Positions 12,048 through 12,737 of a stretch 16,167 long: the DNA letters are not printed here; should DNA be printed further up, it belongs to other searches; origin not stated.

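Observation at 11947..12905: sbcD-sbcC operon split by a 960-bp cassette: a GxxExxY (PD-(D/E)XK-like) gene nested among hairpin-forming repeat modules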

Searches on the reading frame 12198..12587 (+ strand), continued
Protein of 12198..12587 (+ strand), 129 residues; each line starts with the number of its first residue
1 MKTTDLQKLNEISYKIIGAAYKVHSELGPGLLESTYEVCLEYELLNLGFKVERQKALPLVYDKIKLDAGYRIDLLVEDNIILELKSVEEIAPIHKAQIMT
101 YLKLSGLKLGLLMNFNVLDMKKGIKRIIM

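Call 42: get_annotated_region(hit=H3, flank=3000)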
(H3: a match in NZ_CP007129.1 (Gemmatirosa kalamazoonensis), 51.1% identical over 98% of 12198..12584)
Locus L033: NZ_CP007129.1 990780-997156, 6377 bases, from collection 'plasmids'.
description: Gemmatirosa kalamazoonensis strain KBS708 plasmid 1, complete sequence
organism: Gemmatirosa kalamazoonensis (NCBI taxid 861299)
taxonomy: Bacteria; Gemmatimonadota; Gemmatimonadia; Gemmatimonadales; Gemmatimonadaceae; Gemmatirosa; Gemmatirosa kalamazoonensis
host: -; source: -; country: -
typing (MOB-suite, as given by PLSDB): non-mobilizable
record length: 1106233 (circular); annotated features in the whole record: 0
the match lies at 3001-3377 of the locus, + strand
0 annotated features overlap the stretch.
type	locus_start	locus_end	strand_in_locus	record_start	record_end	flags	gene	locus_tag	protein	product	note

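Call 43: get_annotated_region(hit=H5, flank=3000)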
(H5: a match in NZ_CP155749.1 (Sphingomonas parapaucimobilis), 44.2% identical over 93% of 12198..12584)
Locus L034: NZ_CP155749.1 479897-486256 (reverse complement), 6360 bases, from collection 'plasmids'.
description: Sphingomonas parapaucimobilis strain YK209 plasmid unnamed1, complete sequence
organism: Sphingomonas parapaucimobilis (NCBI taxid 28213)
taxonomy: Bacteria; Pseudomonadota; Alphaproteobacteria; Sphingomonadales; Sphingomonadaceae; Sphingomonas; Sphingomonas parapaucimobilis
host: -; source: Chinese cabbage; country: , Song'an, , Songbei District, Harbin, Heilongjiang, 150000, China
typing (MOB-suite, as given by PLSDB): non-mobilizable
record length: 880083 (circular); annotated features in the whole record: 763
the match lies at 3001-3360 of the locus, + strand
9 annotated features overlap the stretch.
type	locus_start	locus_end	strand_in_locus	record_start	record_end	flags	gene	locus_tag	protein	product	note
CDS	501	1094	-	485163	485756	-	rplI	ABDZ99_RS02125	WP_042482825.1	50S ribosomal protein L9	GO:0006412 - translation [Evidence IEA]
CDS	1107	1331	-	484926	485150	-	rpsR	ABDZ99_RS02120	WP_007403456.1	30S ribosomal protein S18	GO:0006412 - translation [Evidence IEA]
CDS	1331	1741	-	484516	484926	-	rpsF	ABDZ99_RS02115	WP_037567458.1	30S ribosomal protein S6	GO:0006412 - translation [Evidence IEA]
CDS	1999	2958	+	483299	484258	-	fabD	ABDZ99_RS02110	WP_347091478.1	ACP S-malonyltransferase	GO:0006633 - fatty acid biosynthetic process [Evidence IEA]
CDS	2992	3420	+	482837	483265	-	-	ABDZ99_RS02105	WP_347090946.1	GxxExxY protein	-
CDS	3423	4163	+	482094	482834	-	fabG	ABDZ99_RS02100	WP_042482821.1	3-oxoacyl-[acyl-carrier-protein] reductase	GO:0006633 - fatty acid biosynthetic process [Evidence IEA]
CDS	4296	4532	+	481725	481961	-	-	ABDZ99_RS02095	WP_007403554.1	acyl carrier protein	GO:0006633 - fatty acid biosynthetic process [Evidence IEA]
CDS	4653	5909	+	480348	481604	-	fabF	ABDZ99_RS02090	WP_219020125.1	beta-ketoacyl-ACP synthase II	GO:0006633 - fatty acid biosynthetic process [Evidence IEA]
CDS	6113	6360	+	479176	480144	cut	mltG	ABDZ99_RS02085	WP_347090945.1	endolytic transglycosylase MltG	GO:0071555 - cell wall organization [Evidence IEA]; GO:0009252 - peptidoglycan biosynthetic process [Evidence IEA]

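Call 45: get_annotated_region(hit=H4, flank=3000)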
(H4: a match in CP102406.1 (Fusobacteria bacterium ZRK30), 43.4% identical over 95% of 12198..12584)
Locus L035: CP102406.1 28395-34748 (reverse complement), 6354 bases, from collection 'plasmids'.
description: Fusobacteria bacterium ZRK30 plasmid pZRK30-1, complete sequence
organism: Fusobacteria bacterium ZRK30 (NCBI taxid 2970471)
taxonomy: Bacteria; Fusobacteriota; ; ; ; ; Fusobacteria bacterium ZRK30
host: -; source: pure culture,cold seep; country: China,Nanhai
typing (MOB-suite, as given by PLSDB): non-mobilizable
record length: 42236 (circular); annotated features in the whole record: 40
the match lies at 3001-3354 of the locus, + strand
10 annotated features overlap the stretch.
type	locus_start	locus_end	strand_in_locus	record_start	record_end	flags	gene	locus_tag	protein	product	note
CDS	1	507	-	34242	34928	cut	-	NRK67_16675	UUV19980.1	hypothetical protein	-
CDS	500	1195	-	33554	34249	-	-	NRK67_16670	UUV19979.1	AAA family ATPase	-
CDS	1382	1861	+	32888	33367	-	-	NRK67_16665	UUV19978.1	hypothetical protein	-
CDS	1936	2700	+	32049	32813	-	-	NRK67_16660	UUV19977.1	ATP-binding protein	-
CDS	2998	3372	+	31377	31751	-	-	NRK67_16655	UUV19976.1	GxxExxY protein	-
CDS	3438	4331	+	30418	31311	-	-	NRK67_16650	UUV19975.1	metal-dependent hydrolase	-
CDS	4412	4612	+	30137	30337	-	-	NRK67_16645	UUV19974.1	hypothetical protein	-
CDS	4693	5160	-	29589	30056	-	-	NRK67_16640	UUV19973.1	hypothetical protein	-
CDS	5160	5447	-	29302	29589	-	-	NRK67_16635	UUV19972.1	hypothetical protein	-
CDS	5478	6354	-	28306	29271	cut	-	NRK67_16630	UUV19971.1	DUF4065 domain-containing protein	-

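Call 46: get_annotated_region(hit=H6, flank=3000)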
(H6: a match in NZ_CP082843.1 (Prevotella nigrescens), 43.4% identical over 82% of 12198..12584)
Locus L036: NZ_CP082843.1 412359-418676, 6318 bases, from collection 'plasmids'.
description: Prevotella nigrescens strain FDAARGOS_1486 plasmid unnamed, complete sequence
organism: Prevotella nigrescens (NCBI taxid 28133)
taxonomy: Bacteria; Bacteroidota; Bacteroidia; Bacteroidales; Prevotellaceae; Prevotella; Prevotella nigrescens
host: -; source: -; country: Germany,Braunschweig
typing (MOB-suite, as given by PLSDB): non-mobilizable; mating-pair formation MPF_T
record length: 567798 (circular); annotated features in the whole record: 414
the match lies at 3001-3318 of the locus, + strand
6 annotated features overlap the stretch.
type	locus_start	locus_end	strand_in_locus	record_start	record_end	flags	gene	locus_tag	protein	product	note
CDS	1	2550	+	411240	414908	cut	-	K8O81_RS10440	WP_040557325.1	hypothetical protein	-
CDS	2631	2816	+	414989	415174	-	-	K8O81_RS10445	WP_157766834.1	hypothetical protein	-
CDS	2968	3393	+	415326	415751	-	-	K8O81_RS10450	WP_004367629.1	GxxExxY protein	-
CDS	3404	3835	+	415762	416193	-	-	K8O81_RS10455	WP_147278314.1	hypothetical protein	-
CDS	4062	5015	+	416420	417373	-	-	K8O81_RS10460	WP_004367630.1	DUF6261 family protein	-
CDS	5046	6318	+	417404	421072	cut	-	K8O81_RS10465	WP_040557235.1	hypothetical protein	-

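Call 47: get_annotated_region(hit=H7, flank=3000)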
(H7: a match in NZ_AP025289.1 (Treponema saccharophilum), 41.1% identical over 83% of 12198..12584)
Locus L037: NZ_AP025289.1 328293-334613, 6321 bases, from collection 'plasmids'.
description: Treponema saccharophilum strain JCM 32279 plasmid pTS1, complete sequence
organism: Treponema saccharophilum (NCBI taxid 165)
taxonomy: Bacteria; Spirochaetota; Spirochaetia; Spirochaetales; Treponemataceae; Treponema; Treponema saccharophilum
host: -; source: -; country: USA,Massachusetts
typing (MOB-suite, as given by PLSDB): non-mobilizable
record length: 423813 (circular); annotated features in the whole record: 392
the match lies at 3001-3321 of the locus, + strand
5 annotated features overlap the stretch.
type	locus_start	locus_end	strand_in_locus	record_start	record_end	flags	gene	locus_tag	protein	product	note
CDS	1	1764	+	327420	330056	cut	-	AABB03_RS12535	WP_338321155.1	SUMF1/EgtB/PvdO family nonheme iron enzyme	-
CDS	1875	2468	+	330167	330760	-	-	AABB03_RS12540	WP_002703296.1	hypothetical protein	-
CDS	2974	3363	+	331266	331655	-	-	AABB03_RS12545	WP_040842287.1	GxxExxY protein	-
CDS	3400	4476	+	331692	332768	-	-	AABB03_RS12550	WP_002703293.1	Fic family protein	-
CDS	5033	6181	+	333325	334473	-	-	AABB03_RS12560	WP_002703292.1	ATP-binding protein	-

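Call 48: get_annotated_region(hit=H8, flank=3000)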
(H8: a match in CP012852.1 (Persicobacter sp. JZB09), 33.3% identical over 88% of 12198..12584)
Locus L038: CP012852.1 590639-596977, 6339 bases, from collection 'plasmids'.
description: Persicobacter sp. JZB09 plasmid JZB09-Plasmid1, complete sequence
organism: Persicobacter sp. JZB09 (NCBI taxid 1085624)
taxonomy: Bacteria; Bacteroidota; Cytophagia; Cytophagales; Persicobacteraceae; Persicobacter; Persicobacter sp. JZB09
host: -; source: cell culture,soil; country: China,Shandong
typing (MOB-suite, as given by PLSDB): non-mobilizable
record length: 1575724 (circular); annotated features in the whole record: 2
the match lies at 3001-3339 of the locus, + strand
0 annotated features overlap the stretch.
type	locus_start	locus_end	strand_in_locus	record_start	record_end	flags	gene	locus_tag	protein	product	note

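Call 50: search_protein_families(library=padloc, proteins=[window:12198-12587:+], max_evalue=0.01)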
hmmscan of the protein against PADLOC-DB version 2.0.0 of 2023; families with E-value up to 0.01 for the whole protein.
window:12198-12587:+ (129 aa): 2 families
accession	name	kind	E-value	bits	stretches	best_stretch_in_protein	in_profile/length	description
PDLC01771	Cas4b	-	0.0061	14.8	1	59-103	49-90/162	-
PDLC01611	Cas4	-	0.0083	14.4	1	62-104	46-89/158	"CAS-I,CAS-II,CAS-III,CAS-IV,CAS-V,CAS-VI; acquisition_associated"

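Call 51: search_protein_families(library=phrogs, proteins=[window:12198-12587:+], max_evalue=0.01)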
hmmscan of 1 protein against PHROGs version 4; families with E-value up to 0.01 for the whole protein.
window:12198-12587:+ (129 aa): 2 families
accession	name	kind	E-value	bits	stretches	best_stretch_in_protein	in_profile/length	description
phrog_5928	-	unknown function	0.0034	18.3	0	6-105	5-87/124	-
phrog_1706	-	DNA, RNA and nucleotide metabolism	0.0078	16.7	1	40-113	95-182/293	CRISPR/Cas system associated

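Call 59: predict_structure(alignment_id=A1)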
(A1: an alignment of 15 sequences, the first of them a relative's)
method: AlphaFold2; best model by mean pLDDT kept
length: 129 residues; sequences in the alignment: 15
mean_pLDDT: 48.0   pTM: 0.43
mean pLDDT of the five models: 48.0, 46.1, 42.8, 39.1, 38.7
residues with pLDDT >= 90: 0; 70-90: 29; 50-70: 22; < 50: 78
segments of 3 or more residues with pLDDT < 50: 54-129
pLDDT, mean of each block of 10 residues (from residue 1): 59 73 67 64 81 44 39 36 34 37 35 26 26
secondary structure, 60 per line:
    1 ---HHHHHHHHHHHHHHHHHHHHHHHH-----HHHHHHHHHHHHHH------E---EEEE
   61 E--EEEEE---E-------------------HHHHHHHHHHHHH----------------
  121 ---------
elements in order: H4-27 H33-46 E57-61 E64-68 H92-104

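Call 70: find_encoding_contigs(protein=P0002, flank=5000, max_places=4)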
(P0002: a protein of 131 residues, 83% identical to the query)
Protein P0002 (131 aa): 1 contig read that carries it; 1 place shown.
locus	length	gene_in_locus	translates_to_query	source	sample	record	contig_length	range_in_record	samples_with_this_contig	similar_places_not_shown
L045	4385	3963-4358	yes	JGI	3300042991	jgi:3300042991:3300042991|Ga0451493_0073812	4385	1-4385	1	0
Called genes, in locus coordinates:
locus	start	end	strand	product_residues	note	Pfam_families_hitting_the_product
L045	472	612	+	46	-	-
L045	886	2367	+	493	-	PF12161:HsdM_N, PF02384:N6_Mtase, PF07669:Eco57I (weak)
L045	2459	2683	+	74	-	PF13560:HTH_31, PF12844:HTH_19, PF01381:HTH_3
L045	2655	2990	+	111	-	PF13657:Couple_hipA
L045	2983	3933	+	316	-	PF07804:HipA_C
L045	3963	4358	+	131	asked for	PF13366:PDDEXK_3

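Call 76: search_protein_representatives(protein=window:12198-12584:+)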
Query: 129 residues. Proteins with E-value up to 0.001 (for the whole library): 21261; up to 1e-10: 7457; up to 1e-30: 182. The best 150 are listed.
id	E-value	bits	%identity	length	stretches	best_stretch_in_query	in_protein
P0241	7.0e-58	210.6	44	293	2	8-129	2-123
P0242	5.3e-54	198.1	44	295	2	8-127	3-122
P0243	1.6e-49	183.6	45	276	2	10-128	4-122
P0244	7.5e-49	181.5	46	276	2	8-127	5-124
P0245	3.6e-47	176.1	42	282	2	11-128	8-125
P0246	1.2e-44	168.0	40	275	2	11-129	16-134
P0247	2.4e-43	163.8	37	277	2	9-128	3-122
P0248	1.1e-42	161.5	42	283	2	9-127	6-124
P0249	1.9e-42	160.9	75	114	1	21-129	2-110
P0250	8.4e-42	158.8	40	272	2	10-128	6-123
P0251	1.8e-41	157.7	61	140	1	8-128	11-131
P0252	2.9e-41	157.0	62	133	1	4-127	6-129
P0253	5.7e-41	156.1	49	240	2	8-129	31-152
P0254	1.2e-40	155.0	58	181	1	10-129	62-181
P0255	1.3e-40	155.0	58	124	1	7-129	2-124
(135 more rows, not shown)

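Call 79: find_homologous_proteins(query=L034:2992-3417:+, max_evalue=0.00001)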
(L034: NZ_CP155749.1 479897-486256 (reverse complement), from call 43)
Query L034:2992-3417:+ (142 aa): 8000 proteins with E <= 0.00001 among 8000 candidates; the best 120 are listed.
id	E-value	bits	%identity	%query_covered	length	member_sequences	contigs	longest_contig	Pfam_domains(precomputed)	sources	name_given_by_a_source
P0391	5.9e-79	280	95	99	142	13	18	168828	PF13366.13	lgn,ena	-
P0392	2.5e-75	269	91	99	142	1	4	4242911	PF13366.13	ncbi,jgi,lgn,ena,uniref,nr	ncbi:GxxExxY protein [Sphingomonas sp. SORGH_AS870]|uniref:GxxExxY protein n=1 Tax=Sphingomonas sp. 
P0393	2.5e-75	269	91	99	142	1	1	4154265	PF13366.13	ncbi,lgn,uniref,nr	ncbi:GxxExxY protein [Sphingomonas sp. SORGH_AS 950]|uniref:GxxExxY protein n=1 Tax=Sphingomonas sp.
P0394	1.1e-74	267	90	99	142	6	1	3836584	PF13366.13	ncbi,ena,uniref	ncbi:GxxExxY protein [Sphingomonas yabuuchiae]|uniref:GxxExxY protein n=1 Tax=Sphingomonas yabuuchia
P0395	1.3e-73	263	89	99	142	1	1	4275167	PF13366.13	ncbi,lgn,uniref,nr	ncbi:GxxExxY protein [Sphingomonas sanguinis]|uniref:GxxExxY protein n=1 Tax=Sphingomonas sanguinis 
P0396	2.1e-73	263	89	99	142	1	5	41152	PF13366.13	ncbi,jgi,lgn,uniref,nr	ncbi:GxxExxY protein [Sphingomonas sp. NPDC019816]|uniref:GxxExxY protein n=1 Tax=unclassified Sphin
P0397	9.3e-73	260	88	99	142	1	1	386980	PF13366.13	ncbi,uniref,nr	ncbi:GxxExxY protein [Sphingomonas sanguinis]|uniref:GxxExxY protein n=1 Tax=Sphingomonas sanguinis 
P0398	3.7e-72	258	89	99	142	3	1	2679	PF13366.13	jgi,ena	-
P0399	7.7e-72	257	87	99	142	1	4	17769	PF13366.13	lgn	-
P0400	9.6e-66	238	79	100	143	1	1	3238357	PF13366.13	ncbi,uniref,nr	ncbi:GxxExxY protein [Sphingobium sp. HWE2-09]|uniref:GxxExxY protein n=1 Tax=Sphingobium sp. HWE2-0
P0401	7.6e-65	235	79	97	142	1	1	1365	PF13366.13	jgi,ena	-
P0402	1.2e-64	234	80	97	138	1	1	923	PF13366.13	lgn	-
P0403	2.0e-64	233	82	97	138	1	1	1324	PF13366.13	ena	-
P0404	3.2e-64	233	79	98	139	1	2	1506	PF13366.13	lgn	-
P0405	3.2e-64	233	79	99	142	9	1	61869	PF13366.13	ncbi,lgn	-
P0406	3.3e-64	233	79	99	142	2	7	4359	PF13366.13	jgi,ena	-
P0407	5.1e-64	232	79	100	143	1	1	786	PF13366.13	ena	-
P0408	5.9e-64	232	80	97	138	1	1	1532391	PF13366.13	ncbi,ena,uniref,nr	ncbi:GxxExxY protein [Sphingomonas psychrotolerans]|uniref:GxxExxY protein n=1 Tax=Sphingomonas psyc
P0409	5.9e-64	232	78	97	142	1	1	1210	PF13366.13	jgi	jgi:iron complex transport system substrate-binding protein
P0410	6.2e-64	232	80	97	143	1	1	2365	PF13366.13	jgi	-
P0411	6.3e-64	232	79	97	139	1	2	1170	PF13366.13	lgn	-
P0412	6.6e-64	232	78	100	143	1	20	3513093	PF13366.13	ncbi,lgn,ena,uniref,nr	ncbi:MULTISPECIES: GxxExxY protein [Sphingobium]|uniref:GxxExxY protein n=1 Tax=Sphingobium TaxID=16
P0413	8.9e-64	231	77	100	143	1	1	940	PF13366.13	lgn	-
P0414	9.0e-64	231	77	100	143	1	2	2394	PF13366.13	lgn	-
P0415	9.4e-64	231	79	99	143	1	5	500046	PF13366.13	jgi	jgi:GxxExxY protein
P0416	9.7e-64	231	79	99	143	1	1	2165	PF13366.13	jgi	jgi:iron complex transport system substrate-binding protein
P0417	1.5e-63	231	80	97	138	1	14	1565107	PF13366.13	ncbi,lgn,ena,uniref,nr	ncbi:GxxExxY protein [Sphingomonas sp. UNC305MFCol5.2]|uniref:GxxExxY protein n=1 Tax=Sphingomonas s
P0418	1.7e-63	230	76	99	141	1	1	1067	PF13366.13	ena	-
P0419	1.7e-63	230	76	100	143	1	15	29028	PF13366.13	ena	-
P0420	2.1e-63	230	79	99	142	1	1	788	PF13366.13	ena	-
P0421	2.2e-63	230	85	92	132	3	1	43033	PF13366.13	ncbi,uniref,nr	ncbi:GxxExxY protein [Sphingomonas sanguinis]|uniref:Fe3+ hydroxamate ABC transporter substrate-bind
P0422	2.3e-63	230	78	97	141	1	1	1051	PF13366.13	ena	-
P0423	2.6e-63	230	79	97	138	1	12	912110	PF13366.13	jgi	-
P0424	3.1e-63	230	80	97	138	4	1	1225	PF13366.13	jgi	-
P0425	3.3e-63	229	78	99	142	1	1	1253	PF13366.13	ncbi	-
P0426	4.4e-63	229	76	100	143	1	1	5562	PF13366.13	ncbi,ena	-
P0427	5.3e-63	229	75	97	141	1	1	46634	PF13366.13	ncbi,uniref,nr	ncbi:hypothetical protein SCH01S_23_00210 [Sphingomonas changbaiensis NBRC 104936]|uniref:Fe3+ hydro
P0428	5.3e-63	229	78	98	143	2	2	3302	PF13366.13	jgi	jgi:GxxExxY protein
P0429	6.0e-63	229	77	98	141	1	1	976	PF13366.13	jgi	jgi:iron complex transport system substrate-binding protein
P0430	6.8e-63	228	76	99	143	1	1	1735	PF13366.13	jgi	jgi:GxxExxY protein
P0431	7.4e-63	228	80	97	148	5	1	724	PF13366.13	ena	-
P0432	9.2e-63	228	79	96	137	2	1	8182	PF13366.13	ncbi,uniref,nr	ncbi:GxxExxY protein [uncultured Sphingomonas sp.]|uniref:GxxExxY protein n=1 Tax=uncultured Sphingo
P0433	9.9e-63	228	80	96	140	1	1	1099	PF13366.13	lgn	-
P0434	1.5e-62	227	77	97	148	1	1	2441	PF13366.13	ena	-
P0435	1.5e-62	227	77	97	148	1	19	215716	PF13366.13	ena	-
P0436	1.5e-62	227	76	100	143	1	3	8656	PF13366.13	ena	-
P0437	1.6e-62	227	79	97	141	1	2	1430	PF13366.13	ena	-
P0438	1.6e-62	227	76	99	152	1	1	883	PF13366.13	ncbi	-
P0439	1.8e-62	227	78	98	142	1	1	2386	PF13366.13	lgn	-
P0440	1.8e-62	227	78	97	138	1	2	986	PF13366.13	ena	-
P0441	1.9e-62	227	77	97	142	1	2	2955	PF13366.13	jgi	-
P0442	2.0e-62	227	77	100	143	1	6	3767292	PF13366.13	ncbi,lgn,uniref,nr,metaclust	ncbi:GxxExxY protein [Sphingobium cloacae]|uniref:RND transporter n=1 Tax=Sphingobium cloacae TaxID=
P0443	2.0e-62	227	78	97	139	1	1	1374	PF13366.13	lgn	-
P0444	2.2e-62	227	79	97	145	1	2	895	PF13366.13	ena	-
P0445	2.3e-62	227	77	97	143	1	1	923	PF13366.13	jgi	jgi:iron complex transport system substrate-binding protein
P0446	2.4e-62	227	79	97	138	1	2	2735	PF13366.13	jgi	jgi:iron complex transport system substrate-binding protein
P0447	2.6e-62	227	76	97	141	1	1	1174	PF13366.13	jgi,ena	-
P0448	2.8e-62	227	77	97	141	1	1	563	PF13366.13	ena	-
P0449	2.8e-62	226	76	97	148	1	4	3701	PF13366.13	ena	-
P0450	2.9e-62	226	77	97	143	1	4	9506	PF13366.13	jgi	jgi:GxxExxY protein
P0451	3.0e-62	226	75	97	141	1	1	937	PF13366.13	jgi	jgi:iron complex transport system substrate-binding protein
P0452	3.0e-62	226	78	97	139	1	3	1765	PF13366.13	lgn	-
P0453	3.0e-62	226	76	96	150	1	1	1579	PF13366.13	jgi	jgi:GxxExxY protein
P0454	3.4e-62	226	78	96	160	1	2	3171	PF13366.13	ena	-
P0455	3.9e-62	226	77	97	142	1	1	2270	PF13366.13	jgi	jgi:iron complex transport system substrate-binding protein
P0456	4.7e-62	226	77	96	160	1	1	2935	PF13366.13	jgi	jgi:iron complex transport system substrate-binding protein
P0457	4.8e-62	226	78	97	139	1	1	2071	PF13366.13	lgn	-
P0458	5.2e-62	226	78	97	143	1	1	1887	PF13366.13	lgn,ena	-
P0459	5.3e-62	226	79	97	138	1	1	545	PF13366.13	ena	-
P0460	6.8e-62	225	75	99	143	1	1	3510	PF13366.13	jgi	jgi:GxxExxY protein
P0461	7.1e-62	225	76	99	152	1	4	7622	PF13366.13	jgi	jgi:iron complex transport system substrate-binding protein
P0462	7.4e-62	225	77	97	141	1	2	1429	PF13366.13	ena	-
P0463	7.6e-62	225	78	97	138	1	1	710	PF13366.13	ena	-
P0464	8.0e-62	225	79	97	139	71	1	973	PF13366.13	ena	-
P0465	8.3e-62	225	76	100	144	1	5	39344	PF13366.13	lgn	-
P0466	9.1e-62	225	76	98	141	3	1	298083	PF13366.13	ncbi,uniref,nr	ncbi:GxxExxY protein [Sphingobium sp. DC-2]|uniref:GxxExxY protein n=1 Tax=Sphingobium sp. DC-2 TaxI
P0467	9.4e-62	225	77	99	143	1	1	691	PF13366.13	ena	-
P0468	9.7e-62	225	76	97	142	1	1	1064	PF13366.13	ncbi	-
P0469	1.1e-61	225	77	99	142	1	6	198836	PF13366.13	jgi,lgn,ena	-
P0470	1.1e-61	225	78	96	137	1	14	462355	PF13366.13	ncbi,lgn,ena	ncbi:MAG: GxxExxY protein [Pseudomonadota bacterium]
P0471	1.1e-61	225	76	99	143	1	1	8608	PF13366.13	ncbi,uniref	ncbi:GxxExxY protein [Sphingomonas sp.]|uniref:GxxExxY protein n=1 Tax=Sphingomonas sp. TaxID=28214 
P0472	1.1e-61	225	78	98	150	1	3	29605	PF13366.13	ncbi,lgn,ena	-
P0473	1.1e-61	225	76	97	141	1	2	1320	PF13366.13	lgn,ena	-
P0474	1.1e-61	225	79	97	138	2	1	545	PF13366.13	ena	-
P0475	1.3e-61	224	76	97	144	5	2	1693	PF13366.13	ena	-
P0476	1.4e-61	224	77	99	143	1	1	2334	PF13366.13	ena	-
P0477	1.4e-61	224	77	96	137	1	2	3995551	PF13366.13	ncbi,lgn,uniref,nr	ncbi:GxxExxY protein [Sphingomonas echinoides]|uniref:GxxExxY protein n=1 Tax=Sphingomonas echinoide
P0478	1.4e-61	224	77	97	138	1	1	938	PF13366.13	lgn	-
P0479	1.6e-61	224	78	97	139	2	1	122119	PF13366.13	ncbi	-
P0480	1.9e-61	224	78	97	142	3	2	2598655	PF13366.13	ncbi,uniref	ncbi:MAG: GxxExxY protein [Sphingomonas adhaesiva]|uniref:GxxExxY protein n=1 Tax=Sphingomonas adhae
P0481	1.9e-61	224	79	95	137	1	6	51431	PF13366.13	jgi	jgi:iron complex transport system substrate-binding protein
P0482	1.9e-61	224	77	97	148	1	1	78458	PF13366.13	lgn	-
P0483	1.9e-61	224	76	97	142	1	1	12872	PF13366.13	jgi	jgi:iron complex transport system substrate-binding protein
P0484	2.0e-61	224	76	99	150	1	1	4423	PF13366.13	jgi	jgi:GxxExxY protein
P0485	2.0e-61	224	79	96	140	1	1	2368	PF13366.13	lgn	-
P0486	2.2e-61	224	76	99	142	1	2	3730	PF13366.13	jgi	jgi:iron complex transport system substrate-binding protein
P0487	2.3e-61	224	79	96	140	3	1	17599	PF13366.13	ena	-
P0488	2.4e-61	223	75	97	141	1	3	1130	PF13366.13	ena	-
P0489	2.5e-61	223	77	97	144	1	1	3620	PF13366.13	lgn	-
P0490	2.6e-61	223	76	99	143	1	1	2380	PF13366.13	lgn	-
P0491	2.6e-61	223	75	97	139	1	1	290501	PF13366.13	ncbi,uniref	ncbi:GxxExxY protein [Sphingomonas sp. RT2P30]|uniref:GxxExxY protein n=1 Tax=Parasphingomonas halim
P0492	2.7e-61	223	77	98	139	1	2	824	PF13366.13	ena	-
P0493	2.8e-61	223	78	97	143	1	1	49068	PF13366.13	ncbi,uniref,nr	ncbi:GxxExxY protein [Sphingobium sp.]|uniref:GxxExxY protein n=1 Tax=Sphingobium sp. TaxID=1912891 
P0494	2.8e-61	223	74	99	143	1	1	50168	PF13366.13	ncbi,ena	-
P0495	3.1e-61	223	75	97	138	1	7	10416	PF13366.13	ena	-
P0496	3.2e-61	223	79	95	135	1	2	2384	PF13366.13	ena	-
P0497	3.3e-61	223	76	97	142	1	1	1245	PF13366.13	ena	-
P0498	3.5e-61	223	78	97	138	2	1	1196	PF13366.13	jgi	jgi:GxxExxY protein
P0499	3.7e-61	223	77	97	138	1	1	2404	PF13366.13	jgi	jgi:GxxExxY protein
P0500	3.7e-61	223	75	97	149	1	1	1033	PF13366.13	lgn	-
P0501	3.8e-61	223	76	97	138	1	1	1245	PF13366.13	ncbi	-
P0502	3.9e-61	223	77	97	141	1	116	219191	PF13366.13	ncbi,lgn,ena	-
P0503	3.9e-61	223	78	97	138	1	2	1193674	PF13366.13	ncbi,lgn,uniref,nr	ncbi:iron complex transport system substrate-binding protein [Sphingomonas naasensis]|uniref:GxxExxY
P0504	4.4e-61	223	75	99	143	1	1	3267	PF13366.13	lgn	-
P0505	4.4e-61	223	78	98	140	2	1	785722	PF13366.13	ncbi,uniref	ncbi:GxxExxY protein [Sphingomonas kyungheensis]|uniref:GxxExxY protein n=1 Tax=Sphingomonas kyunghe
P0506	4.5e-61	223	75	97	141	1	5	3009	PF13366.13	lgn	-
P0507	4.5e-61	223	78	97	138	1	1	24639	PF13366.13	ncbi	ncbi:MAG: GxxExxY protein [Sphingomonas taxi]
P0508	4.6e-61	223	77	97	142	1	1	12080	PF13366.13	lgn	-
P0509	4.7e-61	223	76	96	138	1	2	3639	PF13366.13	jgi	-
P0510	4.8e-61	223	75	99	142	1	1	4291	PF13366.13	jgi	jgi:GxxExxY protein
